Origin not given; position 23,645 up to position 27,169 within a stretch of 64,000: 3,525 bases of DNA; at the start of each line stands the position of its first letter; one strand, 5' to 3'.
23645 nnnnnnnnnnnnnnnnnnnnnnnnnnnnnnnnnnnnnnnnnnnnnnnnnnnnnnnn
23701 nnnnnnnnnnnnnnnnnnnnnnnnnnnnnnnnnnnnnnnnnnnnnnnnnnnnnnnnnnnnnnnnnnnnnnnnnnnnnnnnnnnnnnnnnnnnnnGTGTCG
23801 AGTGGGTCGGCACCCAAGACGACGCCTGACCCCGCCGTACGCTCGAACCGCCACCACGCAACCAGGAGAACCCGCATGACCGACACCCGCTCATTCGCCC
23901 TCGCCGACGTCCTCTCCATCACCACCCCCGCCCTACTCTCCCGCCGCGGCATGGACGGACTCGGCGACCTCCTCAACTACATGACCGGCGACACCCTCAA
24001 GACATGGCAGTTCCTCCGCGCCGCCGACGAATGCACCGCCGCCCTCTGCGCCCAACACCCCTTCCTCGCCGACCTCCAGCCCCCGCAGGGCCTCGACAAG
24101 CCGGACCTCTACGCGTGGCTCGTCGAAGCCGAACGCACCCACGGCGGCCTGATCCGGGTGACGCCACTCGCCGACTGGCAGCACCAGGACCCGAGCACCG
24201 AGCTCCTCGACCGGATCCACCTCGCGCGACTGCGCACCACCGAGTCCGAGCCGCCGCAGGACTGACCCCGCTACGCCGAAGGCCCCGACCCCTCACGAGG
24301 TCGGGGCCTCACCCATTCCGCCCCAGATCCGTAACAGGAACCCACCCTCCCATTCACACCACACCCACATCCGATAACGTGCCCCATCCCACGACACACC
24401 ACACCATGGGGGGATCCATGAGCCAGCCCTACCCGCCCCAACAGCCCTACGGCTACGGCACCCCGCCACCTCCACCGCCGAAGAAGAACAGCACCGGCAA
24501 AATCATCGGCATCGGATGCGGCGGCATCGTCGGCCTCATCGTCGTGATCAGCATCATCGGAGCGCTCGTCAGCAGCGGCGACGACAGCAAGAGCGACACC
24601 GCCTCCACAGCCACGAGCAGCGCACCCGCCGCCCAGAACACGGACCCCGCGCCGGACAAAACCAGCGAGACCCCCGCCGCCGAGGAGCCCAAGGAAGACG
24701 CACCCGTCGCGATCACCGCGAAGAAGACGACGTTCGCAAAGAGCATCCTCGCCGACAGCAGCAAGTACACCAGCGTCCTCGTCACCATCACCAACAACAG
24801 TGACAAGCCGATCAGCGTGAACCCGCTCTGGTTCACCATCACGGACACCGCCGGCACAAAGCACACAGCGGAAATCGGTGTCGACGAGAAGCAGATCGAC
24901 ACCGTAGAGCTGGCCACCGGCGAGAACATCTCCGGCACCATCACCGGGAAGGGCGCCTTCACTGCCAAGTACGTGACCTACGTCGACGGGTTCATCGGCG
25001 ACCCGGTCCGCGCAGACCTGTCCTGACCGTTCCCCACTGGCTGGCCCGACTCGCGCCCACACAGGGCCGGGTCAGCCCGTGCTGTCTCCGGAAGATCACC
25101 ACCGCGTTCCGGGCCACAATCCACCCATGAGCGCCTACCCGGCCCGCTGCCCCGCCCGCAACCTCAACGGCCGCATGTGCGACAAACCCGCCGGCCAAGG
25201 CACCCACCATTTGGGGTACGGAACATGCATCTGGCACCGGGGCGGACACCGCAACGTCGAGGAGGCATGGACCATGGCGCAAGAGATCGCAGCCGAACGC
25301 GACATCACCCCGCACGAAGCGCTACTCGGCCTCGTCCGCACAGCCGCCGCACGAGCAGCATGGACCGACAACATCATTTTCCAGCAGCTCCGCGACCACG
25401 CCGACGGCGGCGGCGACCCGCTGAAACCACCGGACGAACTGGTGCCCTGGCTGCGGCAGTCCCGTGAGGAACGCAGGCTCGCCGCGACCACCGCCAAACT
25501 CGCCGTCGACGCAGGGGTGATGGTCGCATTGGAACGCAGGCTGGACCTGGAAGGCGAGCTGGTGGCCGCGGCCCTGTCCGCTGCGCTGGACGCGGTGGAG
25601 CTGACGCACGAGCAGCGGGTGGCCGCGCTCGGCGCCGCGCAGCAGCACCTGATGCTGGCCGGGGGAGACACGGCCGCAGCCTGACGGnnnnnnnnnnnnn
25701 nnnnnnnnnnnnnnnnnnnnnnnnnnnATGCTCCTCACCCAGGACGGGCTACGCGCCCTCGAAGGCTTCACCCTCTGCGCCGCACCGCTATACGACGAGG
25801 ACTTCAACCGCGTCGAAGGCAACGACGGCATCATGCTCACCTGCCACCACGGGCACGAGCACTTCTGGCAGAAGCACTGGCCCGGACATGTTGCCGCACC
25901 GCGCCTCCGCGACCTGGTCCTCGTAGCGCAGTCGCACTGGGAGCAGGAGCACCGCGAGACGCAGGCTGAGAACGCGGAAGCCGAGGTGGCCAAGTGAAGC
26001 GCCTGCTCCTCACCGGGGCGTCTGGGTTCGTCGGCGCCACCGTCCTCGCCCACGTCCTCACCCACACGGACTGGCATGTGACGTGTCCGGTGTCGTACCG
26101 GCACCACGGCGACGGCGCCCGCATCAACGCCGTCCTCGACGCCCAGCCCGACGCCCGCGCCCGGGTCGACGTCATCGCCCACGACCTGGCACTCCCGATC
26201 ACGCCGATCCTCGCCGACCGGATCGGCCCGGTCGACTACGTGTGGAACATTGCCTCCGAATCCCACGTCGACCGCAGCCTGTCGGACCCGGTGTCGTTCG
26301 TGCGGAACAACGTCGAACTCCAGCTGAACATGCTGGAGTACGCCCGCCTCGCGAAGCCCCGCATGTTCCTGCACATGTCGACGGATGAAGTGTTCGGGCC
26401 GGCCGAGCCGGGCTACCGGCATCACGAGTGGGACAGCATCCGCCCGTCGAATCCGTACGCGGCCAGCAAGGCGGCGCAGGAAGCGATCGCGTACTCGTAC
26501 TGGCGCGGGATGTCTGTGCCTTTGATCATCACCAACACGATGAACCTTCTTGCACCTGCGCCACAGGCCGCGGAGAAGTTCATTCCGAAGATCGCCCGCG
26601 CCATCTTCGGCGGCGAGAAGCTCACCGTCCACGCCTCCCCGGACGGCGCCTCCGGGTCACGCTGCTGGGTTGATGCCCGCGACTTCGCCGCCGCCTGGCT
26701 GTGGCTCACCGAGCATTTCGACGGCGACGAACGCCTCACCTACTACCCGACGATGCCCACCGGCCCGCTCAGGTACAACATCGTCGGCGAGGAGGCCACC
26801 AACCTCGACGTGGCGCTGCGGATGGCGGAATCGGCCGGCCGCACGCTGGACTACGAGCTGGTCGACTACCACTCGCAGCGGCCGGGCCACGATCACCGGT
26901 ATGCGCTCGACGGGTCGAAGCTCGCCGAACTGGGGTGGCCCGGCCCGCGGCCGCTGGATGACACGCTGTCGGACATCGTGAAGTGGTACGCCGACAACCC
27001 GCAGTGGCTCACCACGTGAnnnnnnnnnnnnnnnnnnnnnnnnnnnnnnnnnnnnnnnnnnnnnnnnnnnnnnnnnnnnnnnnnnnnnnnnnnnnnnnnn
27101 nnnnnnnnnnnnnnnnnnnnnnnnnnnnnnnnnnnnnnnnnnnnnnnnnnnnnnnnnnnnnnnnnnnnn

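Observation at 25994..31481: Phage-encoded deoxysugar, methyltransferase and glycosyltransferase cluster immediately upstream of the large terminase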

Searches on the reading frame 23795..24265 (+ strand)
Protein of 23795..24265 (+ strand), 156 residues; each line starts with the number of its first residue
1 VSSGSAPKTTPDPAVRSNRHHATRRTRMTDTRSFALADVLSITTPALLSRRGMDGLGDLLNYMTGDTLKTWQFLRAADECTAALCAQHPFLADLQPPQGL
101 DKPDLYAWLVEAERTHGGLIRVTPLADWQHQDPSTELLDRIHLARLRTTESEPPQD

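Call 62: search_protein_families(library=pfam, proteins=[window:23795-24265:+], max_evalue=0.01)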
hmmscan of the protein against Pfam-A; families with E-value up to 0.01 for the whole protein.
window:23795-24265:+ (156 aa): 1 family
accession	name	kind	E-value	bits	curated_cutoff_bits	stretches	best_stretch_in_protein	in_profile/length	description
PF24875.1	DUF7736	-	2.5e-17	63.2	25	1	34-93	1-58/59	Domain of unknown function (DUF7736)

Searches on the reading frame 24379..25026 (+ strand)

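Call 63: search_protein_families(library=pfam, proteins=[window:24379-25026:+], max_evalue=0.1)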
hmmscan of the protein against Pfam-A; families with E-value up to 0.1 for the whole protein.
window:24379-25026:+ (215 aa): 1 family
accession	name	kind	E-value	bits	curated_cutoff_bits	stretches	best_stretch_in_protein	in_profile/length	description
PF11611.13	DUF4352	-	7.5e-08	33.1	25.9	1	102-189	4-98/122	Domain of unknown function (DUF4352)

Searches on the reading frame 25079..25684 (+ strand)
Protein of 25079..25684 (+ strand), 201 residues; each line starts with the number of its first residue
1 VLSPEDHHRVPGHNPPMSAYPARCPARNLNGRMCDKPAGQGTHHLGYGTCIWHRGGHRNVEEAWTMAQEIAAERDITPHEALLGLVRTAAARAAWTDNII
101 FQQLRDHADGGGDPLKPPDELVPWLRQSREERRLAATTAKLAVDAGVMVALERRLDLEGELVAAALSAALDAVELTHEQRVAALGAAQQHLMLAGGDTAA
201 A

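Call 3: search_protein_families(library=pfam, proteins=[window:25079-25684:+], max_evalue=0.01)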
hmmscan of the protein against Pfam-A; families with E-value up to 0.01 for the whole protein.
window:25079-25684:+ (201 aa): 0 families

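Call 10: search_protein_families(library=phrogs, proteins=[window:25079-25684:+], max_evalue=0.01)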
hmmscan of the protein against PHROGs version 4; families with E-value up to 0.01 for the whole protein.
window:25079-25684:+ (201 aa): 1 family
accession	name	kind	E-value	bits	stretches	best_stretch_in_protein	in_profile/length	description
phrog_3678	-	unknown function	5.8e-09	37.1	1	120-193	137-210/213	-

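Call 11: search_protein_families(library=ncbifam, proteins=[window:25079-25684:+], max_evalue=0.01)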
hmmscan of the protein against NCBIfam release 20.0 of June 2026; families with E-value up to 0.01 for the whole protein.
window:25079-25684:+ (201 aa): 0 families

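Call 84: search_protein_families(library=pfam, proteins=[window:25127-25684:+], max_evalue=0.1)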
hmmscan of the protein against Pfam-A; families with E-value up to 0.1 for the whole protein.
window:25127-25684:+ (185 aa): 0 families

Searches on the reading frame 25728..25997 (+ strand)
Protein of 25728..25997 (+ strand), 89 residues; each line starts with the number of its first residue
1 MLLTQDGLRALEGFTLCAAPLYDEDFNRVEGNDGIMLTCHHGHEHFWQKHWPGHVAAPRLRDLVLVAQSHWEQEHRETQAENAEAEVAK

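Call 3: search_protein_families(library=pfam, proteins=[window:25728-25997:+], max_evalue=0.01)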
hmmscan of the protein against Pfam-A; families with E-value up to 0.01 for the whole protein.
window:25728-25997:+ (89 aa): 0 families

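Call 84: search_protein_families(library=pfam, proteins=[window:25728-25997:+], max_evalue=0.1)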
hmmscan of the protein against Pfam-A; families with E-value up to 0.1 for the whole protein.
window:25728-25997:+ (89 aa): 0 families

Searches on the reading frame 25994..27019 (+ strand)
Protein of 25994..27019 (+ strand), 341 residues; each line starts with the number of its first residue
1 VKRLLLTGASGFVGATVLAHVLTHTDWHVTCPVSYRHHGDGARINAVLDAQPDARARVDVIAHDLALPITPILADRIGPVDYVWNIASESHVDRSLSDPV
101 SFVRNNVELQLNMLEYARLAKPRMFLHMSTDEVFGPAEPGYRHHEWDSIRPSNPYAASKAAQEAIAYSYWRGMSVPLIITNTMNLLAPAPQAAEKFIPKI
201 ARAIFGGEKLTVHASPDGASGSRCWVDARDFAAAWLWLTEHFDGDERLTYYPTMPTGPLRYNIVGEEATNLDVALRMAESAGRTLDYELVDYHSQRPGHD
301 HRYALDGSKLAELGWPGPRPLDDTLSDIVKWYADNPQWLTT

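Call 3: search_protein_families(library=pfam, proteins=[window:25994-27019:+], max_evalue=0.01)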
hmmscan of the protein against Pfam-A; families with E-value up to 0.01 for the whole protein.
window:25994-27019:+ (341 aa): 5 families
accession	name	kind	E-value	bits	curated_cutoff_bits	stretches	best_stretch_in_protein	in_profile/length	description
PF01370.27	Epimerase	-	1.9e-35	122.8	20.9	1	5-244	2-230/240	NAD dependent epimerase/dehydratase family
PF16363.11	GDP_Man_Dehyd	-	4.8e-34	118.7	27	1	5-316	1-320/332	GDP-mannose 4,6 dehydratase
PF07993.18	NAD_binding_4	-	4e-09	36.5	20.1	1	6-181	1-203/258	Male sterility protein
PF04321.23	RmlD_sub_bind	-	5e-08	32.8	27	1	3-165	2-135/287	RmlD substrate binding domain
PF02719.21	Polysacc_synt_2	-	0.0022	17.7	20.2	1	5-136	2-134/293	Polysaccharide biosynthesis protein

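Call 10: search_protein_families(library=phrogs, proteins=[window:25994-27019:+], max_evalue=0.01)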
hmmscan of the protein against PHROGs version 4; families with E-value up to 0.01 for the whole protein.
window:25994-27019:+ (341 aa): 1 family
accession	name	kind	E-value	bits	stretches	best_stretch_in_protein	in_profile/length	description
phrog_540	-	DNA, RNA and nucleotide metabolism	2.4e-63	215.7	1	1-340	292-602/715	nucleotide-sugar epimerase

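Call 11: search_protein_families(library=ncbifam, proteins=[window:25994-27019:+], max_evalue=0.01)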
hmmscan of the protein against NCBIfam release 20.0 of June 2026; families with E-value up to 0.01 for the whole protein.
window:25994-27019:+ (341 aa): 19 families
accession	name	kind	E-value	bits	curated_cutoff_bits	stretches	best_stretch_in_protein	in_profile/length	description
TIGR01181.1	dTDP_gluc_dehyt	equivalog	5.9e-52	176.7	365.1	1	3-339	1-318/321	dTDP-glucose 4,6-dehydratase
NF007582.0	PRK10217.1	equivalog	5.4e-32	111.3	698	1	1-339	1-338/355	dTDP-glucose 4,6-dehydratase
NF007490.0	PRK10084.1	subfamily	4.6e-30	104.8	649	1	3-339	2-341/361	dTDP-glucose 4,6-dehydratase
TIGR04180.1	EDH_00030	hypoth_equivalog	4.5e-21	75.2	475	1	5-209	2-198/297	NAD-dependent 4,6-dehydratase LegB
TIGR02622.1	CDP_4_6_dhtase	equivalog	1.2e-12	47.7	278.45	1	2-333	5-331/352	CDP-glucose 4,6-dehydratase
TIGR01179.1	galE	equivalog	5.5e-10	38.6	262.3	1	3-169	1-159/332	UDP-glucose 4-epimerase GalE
NF011728.1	PRK15181.1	equivalog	1.4e-09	37.5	760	1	2-187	16-197/348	Vi polysaccharide biosynthesis UDP-N-acetylglucosaminuronic acid C-4 epimerase TviC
NF007956.0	PRK10675.1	subfamily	1.3e-08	34.4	394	1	3-165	2-159/338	UDP-glucose 4-epimerase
TIGR01746.1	Thioester-redct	subfamily_domain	2.7e-08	33.5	213.35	1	4-165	2-176/371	thioester reductase domain-containing protein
NF038078.1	NRPS_MxcG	equivalog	1.1e-07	29.5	2300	1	2-130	1083-1217/1442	myxochelin non-ribosomal peptide synthetase MxcG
TIGR01214.1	rmlD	equivalog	8.3e-07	28.4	224.05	1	3-209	1-172/285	dTDP-4-dehydrorhamnose reductase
TIGR03466.1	HpnA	hypoth_equivalog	4.6e-06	25.7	367.65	1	4-181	3-166/327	hopanoid-associated sugar epimerase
TIGR01472.1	gmd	equivalog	2.1e-05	23.9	415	1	5-205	4-204/342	GDP-mannose 4,6-dehydratase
TIGR02197.1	heptose_epim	equivalog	0.00011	21.6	274.6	1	5-166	2-149/316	ADP-glyceromanno-heptose 6-epimerase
NF041293.1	G6PDh_Azf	equivalog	0.00023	20.7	400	1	3-182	4-179/252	NAD-dependent glucose-6-phosphate dehydrogenase Azf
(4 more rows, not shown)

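Call 12: search_dna_similar(query=window:25994-27019:+, collection=phages, mode=protein, max_rows=40)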
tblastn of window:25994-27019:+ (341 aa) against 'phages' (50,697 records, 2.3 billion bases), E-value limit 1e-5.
Records with a match: 229; places in all: 229; records where one place covers at least 80% of the query: 213.
Best place of each record, by identity: <60% 229.
By first word of the organism name: Escherichia 90; Synechococcus 57; Bacteriophage 23; Campylobacter 5; Salmonella 5; Streptomyces 4; Arthrobacter 4; Marine 4; Listeria 4; Rhizobium 4; and 15 more.
By host as written in the record: - 86; Escherichia coli 25; Escherichia coli K-12 MG1655 14; Campylobacter jejuni 5; Escherichia sp. 5; Escherichia coli K-12 4; Synechococcus sp. MW02 4; Listeria monocytogenes 4; and 58 more.
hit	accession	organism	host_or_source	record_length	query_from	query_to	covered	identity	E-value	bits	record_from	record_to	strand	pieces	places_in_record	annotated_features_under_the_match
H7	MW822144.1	Streptomyces phage KimJongPhill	Streptomyces mirabilis NRRL B-2400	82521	2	339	99%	54.9%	4e-118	380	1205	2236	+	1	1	4: UDP-glucose dehydrogenase | 3: hypothetical protein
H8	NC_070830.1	Streptomyces phage KimJongPhill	Streptomyces mirabilis NRRL B-2400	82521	2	339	99%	54.9%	4e-118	380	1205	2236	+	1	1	4: nucleotide-sugar epimerase | 3: hypothetical protein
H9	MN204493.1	Streptomyces phage Zuko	Streptomyces griseofuscus ATCC 23916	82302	2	339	99%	54.4%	1e-116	376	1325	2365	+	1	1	4: UDP-glucose dehydrogenase | 3: hypothetical protein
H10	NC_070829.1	Streptomyces phage Zuko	Streptomyces griseofuscus ATCC 23916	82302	2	339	99%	54.4%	1e-116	376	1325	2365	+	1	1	4: nucleotide-sugar epimerase | 3: hypothetical protein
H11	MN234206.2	Arthrobacter phage Racecar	Arthrobacter globiformis NRRL B-2979 SEA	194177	2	339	99%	50.3%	2e-107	350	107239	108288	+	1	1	163: UDP-glucose dehydrogenase | 164: helix-turn-helix DNA binding domain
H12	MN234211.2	Arthrobacter phage Mimi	Arthrobacter globiformis NRRL B-2979 SEA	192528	2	339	99%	48.4%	2e-103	338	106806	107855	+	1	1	163: UDP-glucose dehydrogenase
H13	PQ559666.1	Arthrobacter phage Talia1610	Arthrobacter globiformis B-2979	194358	2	339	99%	48.4%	4e-103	337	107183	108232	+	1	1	163: UDP-glucose dehydrogenase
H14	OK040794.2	Arthrobacter phage Atuin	Arthrobacter globiformis NRRL B-2979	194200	2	339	99%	47.9%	5e-103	337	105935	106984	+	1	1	153: UDP-glucose dehydrogenase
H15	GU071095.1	Synechococcus phage S-SM2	Synechococcus sp. WH8017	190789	1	339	99%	41.4%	3e-77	263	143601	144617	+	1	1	nucleotide-sugar epimerase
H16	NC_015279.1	Synechococcus phage S-SM2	Synechococcus sp. WH8017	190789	1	339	99%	41.4%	3e-77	263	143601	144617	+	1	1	nucleotide-sugar epimerase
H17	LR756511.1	uncultured phage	metagenomic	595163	1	339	99%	41.3%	4e-79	268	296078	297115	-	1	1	record has no annotation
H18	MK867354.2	Synechococcus phage S-SCSM1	Synechococcus sp. WH 7803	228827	1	339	99%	39.6%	1e-69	241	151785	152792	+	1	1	dTDP-D-glucose 4,6-dehydratase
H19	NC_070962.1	Synechococcus phage S-SCSM1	Synechococcus sp. WH 7803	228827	1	339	99%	39.6%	1e-69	241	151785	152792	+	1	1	nucleotide-sugar epimerase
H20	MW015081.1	Synechococcus phage S-SRM01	Synechococcus sp. KCZYC6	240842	1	339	99%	39.5%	5e-72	248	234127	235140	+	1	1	nucleotide-sugar epimerase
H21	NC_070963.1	Synechococcus phage S-SRM01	Synechococcus sp. KCZYC6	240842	1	339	99%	39.5%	5e-72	248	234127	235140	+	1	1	nucleotide-sugar epimerase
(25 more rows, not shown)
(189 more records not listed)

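Call 31: find_encoding_contigs(protein=window:25994-27019:+, flank=10000, max_places=6)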
Protein window:25994-27019:+ (341 aa): no gene with exactly this product is on record in the collection.

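Call 37: search_solved_structures(query=window:25994-27019:+, max_evalue=1e-10, show_alignments=1)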
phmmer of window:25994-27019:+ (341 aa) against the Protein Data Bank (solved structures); distinct sequences matched with E-value up to 1e-10: 10.
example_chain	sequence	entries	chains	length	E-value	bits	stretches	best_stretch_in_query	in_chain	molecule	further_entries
2hun_A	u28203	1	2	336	1.2e-34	123.5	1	3-338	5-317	336aa long hypothetical dTDP-glucose 4,6-dehydratase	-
1kep_A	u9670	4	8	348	2.5e-31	112.5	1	2-339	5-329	dTDP-D-glucose 4,6-dehydratase | DTDP-GLUCOSE 4,6-DEHYDRATASE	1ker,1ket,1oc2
6bi4_A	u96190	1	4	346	3.9e-30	108.7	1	3-339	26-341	dTDP-glucose 4,6-dehydratase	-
1g1a_A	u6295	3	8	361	1.2e-29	107.1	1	3-340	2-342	DTDP-D-GLUCOSE 4,6-DEHYDRATASE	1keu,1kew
8shh_A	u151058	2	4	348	1.9e-29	106.4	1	3-338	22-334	dTDP-glucose 4,6-dehydratase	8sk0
1bxk_A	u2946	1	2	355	7.4e-29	104.4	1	1-338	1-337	PROTEIN (DTDP-GLUCOSE 4,6-DEHYDRATASE)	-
8du1_A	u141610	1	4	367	5e-28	101.7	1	1-340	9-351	dTDP-glucose 4,6-dehydratase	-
1r66_A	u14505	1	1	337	2e-27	99.7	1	3-338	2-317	TDP-glucose-4,6-dehydratase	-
6vlo_A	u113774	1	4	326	3.6e-27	98.9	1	1-335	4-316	Putative dTDP-D-glucose 4,6-dehydratase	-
1r6d_A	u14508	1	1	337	2.4e-26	96.2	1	3-338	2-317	TDP-glucose-4,6-dehydratase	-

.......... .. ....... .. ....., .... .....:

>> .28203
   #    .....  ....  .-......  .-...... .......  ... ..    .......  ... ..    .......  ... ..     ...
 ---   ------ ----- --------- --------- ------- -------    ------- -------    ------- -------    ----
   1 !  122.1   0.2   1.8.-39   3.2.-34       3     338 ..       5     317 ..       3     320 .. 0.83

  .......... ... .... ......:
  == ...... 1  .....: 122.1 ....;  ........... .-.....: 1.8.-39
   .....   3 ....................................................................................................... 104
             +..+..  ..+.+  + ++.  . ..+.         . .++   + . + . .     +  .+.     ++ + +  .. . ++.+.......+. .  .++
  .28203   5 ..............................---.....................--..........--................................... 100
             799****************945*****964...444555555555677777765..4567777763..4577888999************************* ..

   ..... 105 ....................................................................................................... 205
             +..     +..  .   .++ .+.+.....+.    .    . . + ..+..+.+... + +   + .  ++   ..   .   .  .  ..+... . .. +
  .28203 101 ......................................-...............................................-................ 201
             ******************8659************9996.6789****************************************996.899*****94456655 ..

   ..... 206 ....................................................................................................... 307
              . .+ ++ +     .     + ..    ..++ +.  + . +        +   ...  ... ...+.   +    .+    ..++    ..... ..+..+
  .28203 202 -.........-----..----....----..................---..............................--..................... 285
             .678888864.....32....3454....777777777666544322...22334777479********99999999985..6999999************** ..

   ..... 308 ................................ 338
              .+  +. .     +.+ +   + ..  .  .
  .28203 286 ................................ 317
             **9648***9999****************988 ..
